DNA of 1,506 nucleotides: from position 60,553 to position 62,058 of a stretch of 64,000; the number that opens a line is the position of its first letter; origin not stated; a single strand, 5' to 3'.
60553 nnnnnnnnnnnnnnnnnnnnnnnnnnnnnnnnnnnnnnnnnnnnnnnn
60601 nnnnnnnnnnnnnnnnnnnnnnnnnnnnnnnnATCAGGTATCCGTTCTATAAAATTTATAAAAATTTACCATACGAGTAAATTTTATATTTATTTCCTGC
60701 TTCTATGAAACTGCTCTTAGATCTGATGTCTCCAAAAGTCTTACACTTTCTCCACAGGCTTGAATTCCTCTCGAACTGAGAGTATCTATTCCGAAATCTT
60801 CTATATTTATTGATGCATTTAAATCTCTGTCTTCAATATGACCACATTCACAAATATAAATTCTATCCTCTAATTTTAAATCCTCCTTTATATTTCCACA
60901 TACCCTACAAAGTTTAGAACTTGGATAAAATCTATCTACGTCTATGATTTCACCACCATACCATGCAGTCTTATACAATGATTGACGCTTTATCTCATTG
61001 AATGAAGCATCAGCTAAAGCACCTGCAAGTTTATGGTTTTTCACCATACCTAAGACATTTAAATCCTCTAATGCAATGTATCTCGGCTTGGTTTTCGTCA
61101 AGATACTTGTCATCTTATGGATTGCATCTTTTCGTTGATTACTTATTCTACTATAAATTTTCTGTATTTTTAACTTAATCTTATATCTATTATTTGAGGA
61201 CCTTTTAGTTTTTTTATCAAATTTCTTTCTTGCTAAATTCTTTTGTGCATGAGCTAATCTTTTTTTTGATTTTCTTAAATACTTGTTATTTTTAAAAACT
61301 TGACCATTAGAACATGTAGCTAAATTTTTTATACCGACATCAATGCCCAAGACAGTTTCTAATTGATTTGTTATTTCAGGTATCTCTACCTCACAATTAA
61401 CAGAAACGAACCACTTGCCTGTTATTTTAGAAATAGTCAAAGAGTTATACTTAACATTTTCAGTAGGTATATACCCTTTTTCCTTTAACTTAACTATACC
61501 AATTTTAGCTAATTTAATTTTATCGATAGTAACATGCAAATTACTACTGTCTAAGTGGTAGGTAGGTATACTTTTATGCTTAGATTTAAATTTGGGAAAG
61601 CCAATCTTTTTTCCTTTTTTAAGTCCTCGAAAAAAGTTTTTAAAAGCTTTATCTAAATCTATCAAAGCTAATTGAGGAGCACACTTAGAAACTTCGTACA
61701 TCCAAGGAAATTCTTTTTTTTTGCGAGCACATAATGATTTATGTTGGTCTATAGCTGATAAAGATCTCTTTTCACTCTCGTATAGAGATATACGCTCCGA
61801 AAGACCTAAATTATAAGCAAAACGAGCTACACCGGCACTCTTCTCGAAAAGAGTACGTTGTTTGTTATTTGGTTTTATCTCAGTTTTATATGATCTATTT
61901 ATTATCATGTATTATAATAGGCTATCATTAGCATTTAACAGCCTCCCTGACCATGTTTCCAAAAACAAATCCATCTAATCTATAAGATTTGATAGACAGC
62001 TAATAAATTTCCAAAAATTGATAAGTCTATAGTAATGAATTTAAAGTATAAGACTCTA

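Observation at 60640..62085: Catalytically intact TnpB element in a viral genome with hairpin ends; an omega-RNA is expected at its 3' end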

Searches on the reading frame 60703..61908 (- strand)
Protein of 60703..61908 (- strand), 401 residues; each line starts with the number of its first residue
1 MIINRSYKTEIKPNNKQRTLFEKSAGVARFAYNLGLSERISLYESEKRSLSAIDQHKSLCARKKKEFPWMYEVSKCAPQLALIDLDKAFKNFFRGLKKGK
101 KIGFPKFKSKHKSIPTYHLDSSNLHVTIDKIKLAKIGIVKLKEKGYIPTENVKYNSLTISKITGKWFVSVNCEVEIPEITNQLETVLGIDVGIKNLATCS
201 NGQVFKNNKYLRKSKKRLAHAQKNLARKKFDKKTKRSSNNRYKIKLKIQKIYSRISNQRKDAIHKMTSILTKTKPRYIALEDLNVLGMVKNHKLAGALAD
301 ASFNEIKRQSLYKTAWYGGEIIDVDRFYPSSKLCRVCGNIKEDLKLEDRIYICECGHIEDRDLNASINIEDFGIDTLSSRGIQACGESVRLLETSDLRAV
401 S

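Call 3: search_protein_families(library=pfam, proteins=[window:60703-61908:-], max_evalue=0.01)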
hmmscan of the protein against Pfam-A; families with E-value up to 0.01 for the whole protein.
window:60703-61908:- (401 aa): 3 families
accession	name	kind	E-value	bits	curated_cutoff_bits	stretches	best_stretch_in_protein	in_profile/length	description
PF01385.25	OrfB_IS605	-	2.2e-21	76.7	30.5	1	170-291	2-119/120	Probable transposase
PF07282.18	Cas12f1-like_TNB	-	5.5e-19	68.5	26.3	1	303-369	1-60/60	Cas12f1-like, TNB domain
PF12323.14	HTH_OrfB_IS605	-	2.1e-14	53.2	21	1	1-47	1-46/47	Helix-turn-helix domain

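Call 14: find_homologous_proteins(query=window:60703-61908:-)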
Query window:60703-61908:- (401 aa): 7984 proteins with E <= 0.001 among 8000 candidates; the best 120 are listed.
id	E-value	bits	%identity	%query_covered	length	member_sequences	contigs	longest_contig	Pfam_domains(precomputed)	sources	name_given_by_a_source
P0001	1.7e-262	888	100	100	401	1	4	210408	PF12323.15,PF01385.26,PF07282.19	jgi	jgi:putative transposase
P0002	1.6e-226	770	84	100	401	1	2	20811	PF12323.15,PF01385.26,PF07282.19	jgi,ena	-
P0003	3.9e-224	762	83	100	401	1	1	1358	PF12323.15,PF01385.26,PF07282.19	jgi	jgi:putative transposase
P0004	2.8e-223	759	83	100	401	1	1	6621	PF12323.15,PF01385.26,PF07282.19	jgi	jgi:putative transposase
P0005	1.4e-221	753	83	100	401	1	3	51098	PF12323.15,PF01385.26,PF07282.19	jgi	jgi:putative transposase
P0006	5.6e-217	738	81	99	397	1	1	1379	PF12323.15,PF01385.26,PF07282.19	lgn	-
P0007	7.2e-217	738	81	100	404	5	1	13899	PF12323.15,PF01385.26,PF07282.19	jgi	-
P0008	1.9e-215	733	80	100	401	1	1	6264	PF12323.15,PF01385.26,PF07282.19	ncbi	-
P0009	4.2e-214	729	80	100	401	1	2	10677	PF12323.15,PF01385.26,PF07282.19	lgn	-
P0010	1.4e-212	724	80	100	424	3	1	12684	PF12323.15,PF01385.26,PF07282.19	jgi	-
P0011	2.5e-211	720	79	100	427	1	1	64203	PF12323.15,PF01385.26,PF07282.19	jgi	jgi:putative transposase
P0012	2.8e-210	716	79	100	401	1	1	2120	PF12323.15,PF01385.26,PF07282.19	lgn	-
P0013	3.3e-198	676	74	100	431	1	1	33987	PF12323.15,PF01385.26,PF07282.19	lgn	-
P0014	9.6e-192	655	74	100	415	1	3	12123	PF12323.15,PF01385.26,PF07282.19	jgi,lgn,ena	-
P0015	5.0e-191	653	74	100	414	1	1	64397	PF12323.15,PF01385.26,PF07282.19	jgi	jgi:putative transposase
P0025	1.3e-184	632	72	98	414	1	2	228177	PF12323.15,PF01385.26,PF07282.19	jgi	jgi:putative transposase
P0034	7.2e-181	619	70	98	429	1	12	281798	PF12323.15,PF01385.26,PF07282.19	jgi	jgi:putative transposase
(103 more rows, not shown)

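Call 16: find_encoding_contigs(protein=P0001, flank=3000, max_places=6)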
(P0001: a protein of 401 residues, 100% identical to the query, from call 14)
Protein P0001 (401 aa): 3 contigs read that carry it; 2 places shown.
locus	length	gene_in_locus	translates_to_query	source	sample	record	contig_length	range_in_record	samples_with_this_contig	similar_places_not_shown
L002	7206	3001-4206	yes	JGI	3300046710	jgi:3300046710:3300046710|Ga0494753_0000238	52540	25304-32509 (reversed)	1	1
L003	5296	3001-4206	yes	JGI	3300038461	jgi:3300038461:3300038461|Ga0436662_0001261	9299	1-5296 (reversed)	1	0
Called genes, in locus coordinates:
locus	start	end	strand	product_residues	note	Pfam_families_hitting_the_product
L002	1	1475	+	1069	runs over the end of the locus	-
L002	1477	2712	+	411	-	-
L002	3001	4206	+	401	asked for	PF12323:HTH_OrfB_IS605, PF01385:OrfB_IS605, PF07282:Cas12f1-like_TNB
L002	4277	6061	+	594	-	PF00270:DEAD (weak), PF00176:SNF2-rel_dom, PF00271:Helicase_C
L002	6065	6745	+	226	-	-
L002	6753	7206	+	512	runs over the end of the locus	PF20307:divDNAB (faint), PF03796:DnaB_C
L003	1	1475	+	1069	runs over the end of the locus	-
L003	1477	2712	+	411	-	-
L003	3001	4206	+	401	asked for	PF12323:HTH_OrfB_IS605, PF01385:OrfB_IS605, PF07282:Cas12f1-like_TNB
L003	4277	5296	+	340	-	?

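Call 17: find_encoding_contigs(protein=P0002, flank=3000, max_places=4)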
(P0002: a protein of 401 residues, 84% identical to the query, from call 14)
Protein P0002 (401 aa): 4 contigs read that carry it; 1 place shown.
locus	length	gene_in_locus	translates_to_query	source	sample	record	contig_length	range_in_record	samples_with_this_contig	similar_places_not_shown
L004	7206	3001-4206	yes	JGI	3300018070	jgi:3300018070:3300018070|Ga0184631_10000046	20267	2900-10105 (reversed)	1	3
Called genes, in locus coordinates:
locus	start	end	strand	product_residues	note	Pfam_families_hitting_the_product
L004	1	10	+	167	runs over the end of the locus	-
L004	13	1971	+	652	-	PF01653:DNA_ligase_aden, PF14520:HHH_5 (faint), PF03120:OB_DNA_ligase, PF12826:HHH_2 (weak), PF00533:BRCT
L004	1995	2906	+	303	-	PF02195:ParB_N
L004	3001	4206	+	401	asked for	PF12323:HTH_OrfB_IS605, PF01385:OrfB_IS605, PF07282:Cas12f1-like_TNB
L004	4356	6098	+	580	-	-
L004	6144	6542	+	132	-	-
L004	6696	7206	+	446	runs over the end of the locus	PF05265:DUF723, PF14311:DUF4379 (faint), PF05265:DUF723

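Call 18: find_encoding_contigs(protein=P0005, flank=3000, max_places=4)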
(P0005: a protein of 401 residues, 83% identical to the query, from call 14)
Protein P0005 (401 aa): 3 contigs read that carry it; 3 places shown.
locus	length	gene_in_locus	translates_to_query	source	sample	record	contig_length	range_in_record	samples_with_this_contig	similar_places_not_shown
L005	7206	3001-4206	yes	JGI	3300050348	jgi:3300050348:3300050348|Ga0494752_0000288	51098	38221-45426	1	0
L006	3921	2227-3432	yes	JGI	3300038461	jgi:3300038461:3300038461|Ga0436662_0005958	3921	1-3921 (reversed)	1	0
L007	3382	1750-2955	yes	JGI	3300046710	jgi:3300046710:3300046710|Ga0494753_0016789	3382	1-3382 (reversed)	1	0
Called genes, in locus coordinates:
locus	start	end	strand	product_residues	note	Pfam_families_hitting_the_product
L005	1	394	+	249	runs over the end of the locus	-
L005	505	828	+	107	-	-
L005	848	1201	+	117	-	-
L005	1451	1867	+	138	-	-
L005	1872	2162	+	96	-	-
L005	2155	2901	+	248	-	-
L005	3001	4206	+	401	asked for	PF12323:HTH_OrfB_IS605, PF01385:OrfB_IS605, PF07282:Cas12f1-like_TNB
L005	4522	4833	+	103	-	-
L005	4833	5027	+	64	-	-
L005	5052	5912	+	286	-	PF13672:PP2C_2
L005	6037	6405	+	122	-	PF26211:Phage_phiTE_072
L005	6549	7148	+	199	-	-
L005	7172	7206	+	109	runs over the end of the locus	-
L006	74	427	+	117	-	-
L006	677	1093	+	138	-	-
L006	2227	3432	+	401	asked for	PF12323:HTH_OrfB_IS605, PF01385:OrfB_IS605, PF07282:Cas12f1-like_TNB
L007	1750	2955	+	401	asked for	PF12323:HTH_OrfB_IS605, PF01385:OrfB_IS605, PF07282:Cas12f1-like_TNB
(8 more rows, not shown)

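Call 23: search_solved_structures(query=window:60703-61908:-, max_evalue=0.001, show_alignments=2)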
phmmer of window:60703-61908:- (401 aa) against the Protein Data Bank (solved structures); distinct sequences matched with E-value up to 0.001: 13.
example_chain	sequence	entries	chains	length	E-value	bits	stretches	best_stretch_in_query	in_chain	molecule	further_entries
9yyg_A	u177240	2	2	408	4.9e-74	252.9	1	2-372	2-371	AI-designed RNA-guided nuclease | AI-generated RNA-guided nuclease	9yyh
8bf8_A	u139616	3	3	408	2.1e-62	214.6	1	1-372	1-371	RNA-guided DNA endonuclease TnpB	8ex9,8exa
8h1j_A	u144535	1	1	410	2.1e-62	214.6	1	1-372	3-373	RNA-guided DNA endonuclease TnpB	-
8iaz_A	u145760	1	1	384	2.8e-62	214.2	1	5-371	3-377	Transposase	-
9j09_A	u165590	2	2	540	7.5e-26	94.3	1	151-369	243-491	Transposase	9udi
9jfo_A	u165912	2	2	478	4.7e-18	68.6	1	238-370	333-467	LaTranC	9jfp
9jfq_A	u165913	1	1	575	7.2e-18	68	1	238-371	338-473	LaTranC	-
8j1j_A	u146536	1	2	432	1.9e-07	33.7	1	163-380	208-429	Transposase IS605 OrfB C-terminal domain-containing protein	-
8j3r_A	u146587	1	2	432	3e-07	33.1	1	163-380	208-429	Transposase IS605 OrfB C-terminal domain-containing protein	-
8j12_A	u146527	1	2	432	3.8e-07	32.7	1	163-380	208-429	Transposase IS605 OrfB C-terminal domain-containing protein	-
7wju_A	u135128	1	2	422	3.7e-06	29.5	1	164-380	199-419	OrfB_Zn_ribbon domain-containing protein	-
8dzj_A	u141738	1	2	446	4.3e-06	29.3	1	164-380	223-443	OrfB_Zn_ribbon domain-containing protein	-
9nzq_A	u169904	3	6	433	9.5e-05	24.8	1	165-384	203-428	Cas12f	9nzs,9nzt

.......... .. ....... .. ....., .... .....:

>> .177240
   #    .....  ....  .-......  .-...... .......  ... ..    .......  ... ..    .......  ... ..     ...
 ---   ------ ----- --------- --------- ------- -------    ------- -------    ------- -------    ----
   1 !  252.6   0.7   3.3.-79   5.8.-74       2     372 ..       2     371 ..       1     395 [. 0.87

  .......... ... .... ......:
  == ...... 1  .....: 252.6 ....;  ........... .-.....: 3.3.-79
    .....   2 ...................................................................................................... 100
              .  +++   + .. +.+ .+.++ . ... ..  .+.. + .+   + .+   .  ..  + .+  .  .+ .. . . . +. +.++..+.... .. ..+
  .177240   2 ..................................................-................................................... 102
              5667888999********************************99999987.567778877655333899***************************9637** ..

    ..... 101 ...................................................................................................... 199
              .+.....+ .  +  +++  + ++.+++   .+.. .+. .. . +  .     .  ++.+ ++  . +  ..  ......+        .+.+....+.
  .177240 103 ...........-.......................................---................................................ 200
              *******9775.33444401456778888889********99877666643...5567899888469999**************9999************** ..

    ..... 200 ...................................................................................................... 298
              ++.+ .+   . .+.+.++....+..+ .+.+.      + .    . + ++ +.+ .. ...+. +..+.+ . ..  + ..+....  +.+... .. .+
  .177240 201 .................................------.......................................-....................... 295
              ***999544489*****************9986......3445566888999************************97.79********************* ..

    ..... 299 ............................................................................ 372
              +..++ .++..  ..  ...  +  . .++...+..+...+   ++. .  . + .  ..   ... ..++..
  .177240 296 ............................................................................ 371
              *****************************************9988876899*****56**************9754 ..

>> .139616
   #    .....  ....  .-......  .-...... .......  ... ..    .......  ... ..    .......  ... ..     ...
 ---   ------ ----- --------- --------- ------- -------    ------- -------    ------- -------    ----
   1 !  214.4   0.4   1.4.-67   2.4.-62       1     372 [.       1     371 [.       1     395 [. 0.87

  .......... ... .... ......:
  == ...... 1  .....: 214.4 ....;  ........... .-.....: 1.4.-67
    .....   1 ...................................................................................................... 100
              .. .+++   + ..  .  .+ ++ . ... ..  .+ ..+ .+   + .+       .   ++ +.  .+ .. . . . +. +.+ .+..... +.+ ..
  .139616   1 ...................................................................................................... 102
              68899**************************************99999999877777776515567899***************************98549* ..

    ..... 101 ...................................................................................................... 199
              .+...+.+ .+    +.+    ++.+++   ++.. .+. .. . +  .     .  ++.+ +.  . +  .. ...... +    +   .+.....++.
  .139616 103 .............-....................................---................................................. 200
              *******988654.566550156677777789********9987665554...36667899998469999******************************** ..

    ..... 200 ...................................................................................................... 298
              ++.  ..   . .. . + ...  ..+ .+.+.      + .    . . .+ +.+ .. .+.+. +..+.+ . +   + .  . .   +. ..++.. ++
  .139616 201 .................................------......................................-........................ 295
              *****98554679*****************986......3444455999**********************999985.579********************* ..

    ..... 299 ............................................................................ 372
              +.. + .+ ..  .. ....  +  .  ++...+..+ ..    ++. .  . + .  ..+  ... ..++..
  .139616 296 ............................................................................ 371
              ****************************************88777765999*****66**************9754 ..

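Call 24: search_protein_families(library=ncbifam, proteins=[window:60703-61908:-], max_evalue=0.01)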
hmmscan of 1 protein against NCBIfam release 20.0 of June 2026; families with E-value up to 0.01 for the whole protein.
window:60703-61908:- (401 aa): 5 families
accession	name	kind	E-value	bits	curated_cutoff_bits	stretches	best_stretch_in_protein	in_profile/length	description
NF038281.1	IS200_TnpB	exception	5.5e-92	308.7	425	1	5-373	2-359/360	IS200/IS605 family element RNA-guided endonuclease TnpB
NF040570.1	guided_TnpB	subfamily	2.9e-89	300.1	100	1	7-369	1-386/389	RNA-guided endonuclease TnpB family protein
NF038280.1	IS607_TnpB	exception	1.7e-64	218.4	350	1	6-382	5-401/431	IS607 family element RNA-guided endonuclease TnpB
NF038192.1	V_cas_c2c8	exception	2.2e-21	76.5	350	1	81-291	158-385/457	type V CRISPR-associated protein C2c8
TIGR01766.2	TIGR01766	domain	1.9e-07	31.5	32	1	257-330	3-82/82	IS200/IS605 family accessory protein TnpB-related protein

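Call 25: find_related_loci(query=window:60703-61908:-, collection=viral_contigs, flank=2500)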
Query window:60703-61908:- (401 aa) in viral_contigs; peptide patterns used: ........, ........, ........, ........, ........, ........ (x = any residue, [..] = any of these).
45 stretches matched a pattern; 33 encode a relative of the query (tblastn E <= 1e-3); 33 distinct loci.
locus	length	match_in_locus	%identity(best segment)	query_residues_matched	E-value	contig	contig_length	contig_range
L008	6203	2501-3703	100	1-401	0e+0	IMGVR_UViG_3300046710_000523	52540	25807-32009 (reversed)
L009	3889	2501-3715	69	1-401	0e+0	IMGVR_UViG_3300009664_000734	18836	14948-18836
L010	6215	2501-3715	69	1-401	0e+0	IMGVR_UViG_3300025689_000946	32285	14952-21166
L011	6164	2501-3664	63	5-401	3e-167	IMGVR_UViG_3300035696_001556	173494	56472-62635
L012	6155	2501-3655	52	1-390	1e-119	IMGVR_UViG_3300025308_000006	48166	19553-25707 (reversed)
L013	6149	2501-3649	48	1-388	1e-110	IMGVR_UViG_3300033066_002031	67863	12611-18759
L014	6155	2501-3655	52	1-390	1e-119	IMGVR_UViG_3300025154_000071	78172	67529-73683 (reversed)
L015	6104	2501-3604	47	1-371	2e-107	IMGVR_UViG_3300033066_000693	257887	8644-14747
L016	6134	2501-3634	45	2-387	7e-105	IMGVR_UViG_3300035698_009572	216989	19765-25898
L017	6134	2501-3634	45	2-387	7e-105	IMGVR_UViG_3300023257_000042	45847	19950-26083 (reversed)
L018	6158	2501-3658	47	3-395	2e-103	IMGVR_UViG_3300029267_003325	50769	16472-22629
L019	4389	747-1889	46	1-385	3e-103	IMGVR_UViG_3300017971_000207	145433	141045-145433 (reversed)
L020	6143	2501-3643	46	3-391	4e-103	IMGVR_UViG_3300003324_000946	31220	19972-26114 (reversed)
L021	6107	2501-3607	45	5-387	1e-102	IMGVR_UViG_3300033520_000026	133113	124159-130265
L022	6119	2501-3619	48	1-387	3e-102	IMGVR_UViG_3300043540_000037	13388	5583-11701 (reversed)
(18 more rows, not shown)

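Call 30: search_protein_families(library=pfam, proteins=[L010:1903-2523:+, L019:137-769:+], max_evalue=0.001)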
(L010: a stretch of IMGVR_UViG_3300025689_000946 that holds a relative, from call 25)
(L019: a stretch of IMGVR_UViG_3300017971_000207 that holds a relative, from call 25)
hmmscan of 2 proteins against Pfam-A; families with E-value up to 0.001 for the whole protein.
L010:1903-2523:+ (206 aa): 4 families
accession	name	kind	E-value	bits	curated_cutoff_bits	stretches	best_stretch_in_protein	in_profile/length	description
PF00239.26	Resolvase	-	2.9e-22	79.7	23.3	1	61-202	1-143/145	Resolvase, N terminal domain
PF00376.29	MerR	-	1.1e-07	32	28.2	1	6-41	1-38/38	MerR family regulatory protein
PF13411.12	MerR_1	-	2.8e-05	24.6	21.6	1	6-53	2-50/69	MerR HTH family regulatory protein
PF12728.13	HTH_17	-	3.6e-05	24.4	27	1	5-48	2-45/51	Helix-turn-helix domain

L019:137-769:+ (210 aa): 5 families
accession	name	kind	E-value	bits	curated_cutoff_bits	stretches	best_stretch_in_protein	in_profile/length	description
PF00239.26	Resolvase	-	1.4e-21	77.5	23.3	1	63-204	1-143/145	Resolvase, N terminal domain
PF00376.29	MerR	-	3.5e-11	43.2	28.2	1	9-43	3-38/38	MerR family regulatory protein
PF12728.13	HTH_17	-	9.3e-10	39.1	27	1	5-52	1-47/51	Helix-turn-helix domain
PF13411.12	MerR_1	-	6.8e-09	36.2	21.6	1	7-52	2-47/69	MerR HTH family regulatory protein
PF13528.12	Glyco_trans_1_3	-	0.00025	20.8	25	1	62-135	32-103/322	Glycosyl transferase family 1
